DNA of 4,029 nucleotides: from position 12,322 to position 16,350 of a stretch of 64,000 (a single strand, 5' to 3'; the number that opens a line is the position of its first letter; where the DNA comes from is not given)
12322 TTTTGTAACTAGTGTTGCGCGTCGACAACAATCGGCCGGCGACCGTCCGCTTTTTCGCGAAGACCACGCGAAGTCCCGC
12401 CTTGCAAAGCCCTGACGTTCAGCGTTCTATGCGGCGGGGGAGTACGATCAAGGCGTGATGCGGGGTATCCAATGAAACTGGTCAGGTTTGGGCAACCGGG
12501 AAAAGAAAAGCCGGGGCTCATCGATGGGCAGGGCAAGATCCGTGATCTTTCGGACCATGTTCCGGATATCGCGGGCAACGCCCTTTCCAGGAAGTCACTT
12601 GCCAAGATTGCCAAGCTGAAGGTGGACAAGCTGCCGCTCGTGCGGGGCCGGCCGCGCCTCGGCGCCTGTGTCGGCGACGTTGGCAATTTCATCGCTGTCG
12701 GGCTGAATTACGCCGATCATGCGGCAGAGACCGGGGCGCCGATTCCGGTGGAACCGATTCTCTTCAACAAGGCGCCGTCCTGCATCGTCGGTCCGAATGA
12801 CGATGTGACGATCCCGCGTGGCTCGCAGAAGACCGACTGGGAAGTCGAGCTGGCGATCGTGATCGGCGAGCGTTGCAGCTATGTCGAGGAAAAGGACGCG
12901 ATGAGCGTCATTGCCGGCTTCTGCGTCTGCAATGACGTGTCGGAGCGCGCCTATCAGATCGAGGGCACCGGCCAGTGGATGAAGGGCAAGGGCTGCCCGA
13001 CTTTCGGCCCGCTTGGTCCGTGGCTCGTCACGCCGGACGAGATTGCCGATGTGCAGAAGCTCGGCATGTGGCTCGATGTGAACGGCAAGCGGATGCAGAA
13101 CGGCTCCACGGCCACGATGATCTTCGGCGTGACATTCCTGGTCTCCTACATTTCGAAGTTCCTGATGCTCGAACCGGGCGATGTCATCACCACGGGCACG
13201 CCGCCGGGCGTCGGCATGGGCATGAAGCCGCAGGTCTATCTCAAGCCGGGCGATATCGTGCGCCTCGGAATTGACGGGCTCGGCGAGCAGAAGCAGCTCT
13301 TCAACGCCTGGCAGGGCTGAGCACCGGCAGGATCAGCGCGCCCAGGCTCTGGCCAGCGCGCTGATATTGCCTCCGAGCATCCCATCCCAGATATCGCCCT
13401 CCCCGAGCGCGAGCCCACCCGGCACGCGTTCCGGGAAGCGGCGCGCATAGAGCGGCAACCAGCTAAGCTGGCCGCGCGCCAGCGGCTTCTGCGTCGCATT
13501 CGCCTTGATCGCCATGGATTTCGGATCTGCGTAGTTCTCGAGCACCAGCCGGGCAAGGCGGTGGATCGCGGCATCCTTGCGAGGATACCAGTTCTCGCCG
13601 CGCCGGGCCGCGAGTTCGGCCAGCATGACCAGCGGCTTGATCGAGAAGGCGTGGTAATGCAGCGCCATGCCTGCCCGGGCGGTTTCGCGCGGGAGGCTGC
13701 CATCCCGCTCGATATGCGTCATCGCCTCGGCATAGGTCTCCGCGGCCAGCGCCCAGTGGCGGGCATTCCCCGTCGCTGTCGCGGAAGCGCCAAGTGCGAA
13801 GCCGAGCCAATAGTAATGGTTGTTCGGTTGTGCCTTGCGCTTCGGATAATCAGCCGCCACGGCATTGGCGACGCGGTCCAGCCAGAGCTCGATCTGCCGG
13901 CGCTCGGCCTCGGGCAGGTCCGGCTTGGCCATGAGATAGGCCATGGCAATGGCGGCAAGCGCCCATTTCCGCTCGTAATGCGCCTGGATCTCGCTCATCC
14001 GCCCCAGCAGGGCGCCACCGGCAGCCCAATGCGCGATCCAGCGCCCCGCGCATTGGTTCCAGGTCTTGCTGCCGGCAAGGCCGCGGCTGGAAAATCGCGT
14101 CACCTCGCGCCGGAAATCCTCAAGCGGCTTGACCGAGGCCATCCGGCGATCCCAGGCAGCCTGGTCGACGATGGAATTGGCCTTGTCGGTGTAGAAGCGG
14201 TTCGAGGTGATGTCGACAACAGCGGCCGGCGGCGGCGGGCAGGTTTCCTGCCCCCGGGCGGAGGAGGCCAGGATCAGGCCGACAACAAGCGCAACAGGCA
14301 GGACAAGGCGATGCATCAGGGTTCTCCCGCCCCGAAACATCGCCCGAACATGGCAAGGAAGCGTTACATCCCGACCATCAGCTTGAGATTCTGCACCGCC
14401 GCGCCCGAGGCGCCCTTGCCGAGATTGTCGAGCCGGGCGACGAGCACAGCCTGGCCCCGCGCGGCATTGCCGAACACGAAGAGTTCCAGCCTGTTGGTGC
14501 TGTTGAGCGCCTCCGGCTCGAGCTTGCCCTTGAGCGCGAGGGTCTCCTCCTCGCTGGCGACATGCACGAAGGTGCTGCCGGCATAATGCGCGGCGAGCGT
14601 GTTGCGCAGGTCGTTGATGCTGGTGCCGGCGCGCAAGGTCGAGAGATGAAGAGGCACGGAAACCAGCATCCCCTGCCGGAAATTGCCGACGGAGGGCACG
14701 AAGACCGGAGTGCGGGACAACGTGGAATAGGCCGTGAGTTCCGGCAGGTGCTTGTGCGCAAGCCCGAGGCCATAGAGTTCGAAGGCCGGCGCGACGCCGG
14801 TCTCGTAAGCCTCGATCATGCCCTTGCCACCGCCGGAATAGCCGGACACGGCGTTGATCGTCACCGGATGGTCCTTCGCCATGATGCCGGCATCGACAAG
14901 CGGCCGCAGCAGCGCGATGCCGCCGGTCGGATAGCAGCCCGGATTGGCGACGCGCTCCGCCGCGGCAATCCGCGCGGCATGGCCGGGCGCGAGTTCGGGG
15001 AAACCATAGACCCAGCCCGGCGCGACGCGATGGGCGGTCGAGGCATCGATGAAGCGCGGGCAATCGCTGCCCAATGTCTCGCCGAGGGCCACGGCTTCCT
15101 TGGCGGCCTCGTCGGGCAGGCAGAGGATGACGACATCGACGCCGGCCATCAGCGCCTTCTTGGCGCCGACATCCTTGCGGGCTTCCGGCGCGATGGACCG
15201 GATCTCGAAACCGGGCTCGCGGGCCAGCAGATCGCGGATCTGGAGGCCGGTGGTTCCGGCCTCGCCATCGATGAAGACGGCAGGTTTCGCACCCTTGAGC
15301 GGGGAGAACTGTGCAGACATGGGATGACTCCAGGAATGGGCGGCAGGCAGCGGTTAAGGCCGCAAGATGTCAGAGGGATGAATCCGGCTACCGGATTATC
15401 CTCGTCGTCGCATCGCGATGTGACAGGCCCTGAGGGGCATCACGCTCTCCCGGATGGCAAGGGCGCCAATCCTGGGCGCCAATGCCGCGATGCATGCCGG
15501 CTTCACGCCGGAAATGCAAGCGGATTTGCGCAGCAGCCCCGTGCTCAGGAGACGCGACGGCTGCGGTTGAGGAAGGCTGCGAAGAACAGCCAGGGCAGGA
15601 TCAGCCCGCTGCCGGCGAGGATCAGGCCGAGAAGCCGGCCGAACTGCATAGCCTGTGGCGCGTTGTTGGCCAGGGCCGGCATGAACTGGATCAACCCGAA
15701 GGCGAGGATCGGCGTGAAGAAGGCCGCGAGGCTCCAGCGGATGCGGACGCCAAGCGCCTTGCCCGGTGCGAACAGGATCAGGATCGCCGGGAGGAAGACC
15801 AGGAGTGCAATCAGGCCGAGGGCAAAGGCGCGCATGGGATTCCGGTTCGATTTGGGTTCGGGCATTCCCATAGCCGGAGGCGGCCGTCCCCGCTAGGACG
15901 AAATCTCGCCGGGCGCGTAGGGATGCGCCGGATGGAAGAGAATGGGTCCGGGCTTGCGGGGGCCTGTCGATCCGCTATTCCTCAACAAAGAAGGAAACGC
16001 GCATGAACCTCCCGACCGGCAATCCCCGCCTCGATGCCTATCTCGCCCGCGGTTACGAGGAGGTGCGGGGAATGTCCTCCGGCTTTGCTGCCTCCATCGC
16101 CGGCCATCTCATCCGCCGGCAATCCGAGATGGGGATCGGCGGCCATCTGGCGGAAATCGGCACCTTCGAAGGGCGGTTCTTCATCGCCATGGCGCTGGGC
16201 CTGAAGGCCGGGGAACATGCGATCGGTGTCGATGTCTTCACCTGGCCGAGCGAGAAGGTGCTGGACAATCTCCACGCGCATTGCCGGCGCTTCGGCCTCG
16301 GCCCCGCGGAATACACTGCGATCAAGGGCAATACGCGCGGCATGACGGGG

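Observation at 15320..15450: Unannotated Arg-codon leader peptide upstream of argC: candidate arginine attenuator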

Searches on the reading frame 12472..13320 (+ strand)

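Call 3: search_protein_families(library=ncbifam, proteins=[window:12472-13320:+])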
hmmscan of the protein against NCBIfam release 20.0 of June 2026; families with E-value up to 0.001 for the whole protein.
window:12472-13320:+ (282 aa): 6 families
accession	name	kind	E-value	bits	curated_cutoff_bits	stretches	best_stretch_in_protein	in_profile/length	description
NF053535.1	DhyDRhmHlse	equivalog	8.4e-128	425.6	500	1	1-281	1-282/284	2,4-didehydro-3-deoxy-L-rhamnonate hydrolase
TIGR02303.1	HpaG-C-term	equivalog_domain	9.1e-50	169.4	276.4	1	71-273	43-238/245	4-hydroxyphenylacetate degradation bifunctional isomerase/decarboxylase, C-terminal subunit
NF011750.0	PRK15203.1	equivalog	2.1e-40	138.8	811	1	70-271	222-416/429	4-hydroxyphenylacetate degradation bifunctional isomerase/decarboxylase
NF007967.0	PRK10691.1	equivalog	5.5e-33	114.2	201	1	70-249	16-198/219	fumarylacetoacetate hydrolase family protein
NF009399.0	PRK12764.1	equivalog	7e-33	114.4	444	1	70-270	21-212/501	fumarylacetoacetate hydrolase family protein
TIGR02305.1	HpaG-N-term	equivalog_domain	1.9e-26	92.8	228.65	1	91-272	29-200/205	4-hydroxyphenylacetate degradation bifunctional isomerase/decarboxylase, N-terminal subunit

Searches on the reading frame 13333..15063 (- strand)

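Call 3: search_protein_families(library=ncbifam, proteins=[window:13333-15063:-])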
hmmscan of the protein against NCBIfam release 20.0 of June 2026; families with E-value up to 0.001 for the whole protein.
window:13333-15063:- (576 aa): 5 families
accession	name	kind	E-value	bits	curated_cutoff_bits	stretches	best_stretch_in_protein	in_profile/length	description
NF001469.0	PRK00325.1-4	equivalog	1.2e-69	235.1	366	1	270-571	42-356/360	polysaccharide lyase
NF001466.0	PRK00325.1-1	equivalog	1.7e-34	119.4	615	1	254-570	9-312/320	poly(beta-D-mannuronate) lyase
NF001467.0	PRK00325.1-2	equivalog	8.8e-30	103.7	429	1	269-526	44-309/364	mannuronate-specific alginate lyase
NF001468.0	PRK00325.1-3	equivalog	5e-25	88.3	711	1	273-525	52-312/373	mannuronate-specific alginate lyase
NF001470.0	PRK00325.1-5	equivalog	1.7e-22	79.9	743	1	273-525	49-309/367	mannuronate-specific alginate lyase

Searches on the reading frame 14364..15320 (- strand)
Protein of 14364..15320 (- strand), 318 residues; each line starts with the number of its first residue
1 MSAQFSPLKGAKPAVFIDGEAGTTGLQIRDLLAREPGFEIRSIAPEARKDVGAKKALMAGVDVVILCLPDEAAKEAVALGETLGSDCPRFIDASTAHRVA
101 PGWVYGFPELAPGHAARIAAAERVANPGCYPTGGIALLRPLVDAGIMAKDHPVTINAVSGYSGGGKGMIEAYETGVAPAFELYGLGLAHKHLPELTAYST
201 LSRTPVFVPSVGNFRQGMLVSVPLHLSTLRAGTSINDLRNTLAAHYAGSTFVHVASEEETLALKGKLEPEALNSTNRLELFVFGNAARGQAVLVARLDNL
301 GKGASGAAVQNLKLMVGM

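Call 3: search_protein_families(library=ncbifam, proteins=[window:14364-15320:-])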
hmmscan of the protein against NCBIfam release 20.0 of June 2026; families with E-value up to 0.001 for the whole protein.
window:14364-15320:- (318 aa): 2 families
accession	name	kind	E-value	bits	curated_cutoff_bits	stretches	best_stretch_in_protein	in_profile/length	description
TIGR01851.1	argC_other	equivalog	1.8e-119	398.7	229.85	1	12-318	1-310/310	N-acetyl-gamma-glutamyl-phosphate reductase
TIGR01850.1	argC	equivalog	2.1e-40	139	233.6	1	55-317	62-331/345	N-acetyl-gamma-glutamyl-phosphate reductase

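Call 16: find_related_loci(query=window:14364-15320:-, collection=genome_contigs, flank=1500)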
Query window:14364-15320:- (318 aa) in genome_contigs; peptide patterns used: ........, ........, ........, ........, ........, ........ (x = any residue, [..] = any of these).
600 stretches matched a pattern (row limit reached: there are more); 509 encode a relative of the query (tblastn E <= 1e-3); the best 80 are kept; 80 distinct loci.
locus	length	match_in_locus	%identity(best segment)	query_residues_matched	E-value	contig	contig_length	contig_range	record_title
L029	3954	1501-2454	95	1-318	0e+0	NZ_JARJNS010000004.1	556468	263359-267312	Rhabdaerophilum sp. SD176 Scaffold4_1, whole genome shotgun sequence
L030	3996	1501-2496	76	8-318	1e-155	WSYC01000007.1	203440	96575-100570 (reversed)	MAG: Beijerinckiaceae bacterium isolate X3_MetaBAT.31 scaffold_157, whole genome shotgun sequence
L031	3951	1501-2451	75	2-318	5e-155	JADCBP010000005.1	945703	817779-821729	MAG: Methylobacterium sp. isolate M34BS1SP1A30MG M34BS1_5, whole genome shotgun sequence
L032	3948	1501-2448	73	3-318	2e-150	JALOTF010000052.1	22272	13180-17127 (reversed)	MAG: Beijerinckiaceae bacterium isolate Prado226 scaffold_2973, whole genome shotgun sequence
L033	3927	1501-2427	70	7-318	7e-145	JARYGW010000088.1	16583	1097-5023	MAG: Bosea sp. (in: a-proteobacteria) isolate MAG15_BQ11 NODE_88_length_16583_cov_3.298558, whole genome shotgun sequenc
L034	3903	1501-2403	71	14-318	7e-144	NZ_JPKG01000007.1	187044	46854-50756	Bosea sp. LC85 contig15, whole genome shotgun sequence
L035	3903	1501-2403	71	15-318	2e-143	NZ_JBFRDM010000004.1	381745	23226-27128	Bosea sp. TAF32 SCAFFOLD_3, whole genome shotgun sequence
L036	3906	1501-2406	71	14-318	3e-143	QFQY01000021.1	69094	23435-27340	MAG: Chelatococcus sp. isolate S2_003_000_R2_5 S2_003_000_R2_scaffold_425, whole genome shotgun sequence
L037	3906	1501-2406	70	14-318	1e-142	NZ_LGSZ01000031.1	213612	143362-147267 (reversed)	Bosea vaviloviae strain SD260 contig_8, whole genome shotgun sequence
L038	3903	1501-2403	70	14-318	1e-142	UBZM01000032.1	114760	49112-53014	Rhizobiales bacterium isolate AFS057535 genome assembly, contig: contig_32, whole genome shotgun sequence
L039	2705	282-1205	69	7-318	4e-146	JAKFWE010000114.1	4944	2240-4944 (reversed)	MAG: Bosea sp. (in: a-proteobacteria) isolate D4_Bin_9 D4_0004969, whole genome shotgun sequence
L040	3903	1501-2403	70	14-318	5e-142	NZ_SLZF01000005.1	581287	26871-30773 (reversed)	Bosea sp. BK604 Ga0307684_105, whole genome shotgun sequence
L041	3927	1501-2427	68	7-318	2e-141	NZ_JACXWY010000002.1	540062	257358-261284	Bosea spartocytisi strain SSUT16 NODE_2_length_540062_cov_9.525934, whole genome shotgun sequence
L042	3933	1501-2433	68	9-318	2e-141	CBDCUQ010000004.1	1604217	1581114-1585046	MAG: Hyphomicrobium sp. isolate cc277e33-a93a-42d5-908a-75521c11e75e genome assembly, contig: contig_4, whole genome sho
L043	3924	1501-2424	67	9-318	1e-139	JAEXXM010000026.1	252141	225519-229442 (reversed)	MAG: Proteobacteria bacterium isolate OH_HDB_15 k127_1645907, whole genome shotgun sequence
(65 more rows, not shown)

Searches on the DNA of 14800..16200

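Call 4: search_rna_families(source=window, start=14800, end=16200, threshold=evalue, max_evalue=10)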
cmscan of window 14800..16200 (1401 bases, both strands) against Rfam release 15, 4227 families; matches with E-value up to 10: 2.
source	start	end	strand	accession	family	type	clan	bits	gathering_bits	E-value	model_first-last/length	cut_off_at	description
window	14903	14966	-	RF03207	mir-3960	Gene; miRNA;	-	26.1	73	0.34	1-73/73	no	mir-3960 microRNA precursor family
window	15525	15657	-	RF02342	ar7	Gene; sRNA;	-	14.9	60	3.5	1-145/145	no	Alphaproteobacterial sRNA ar7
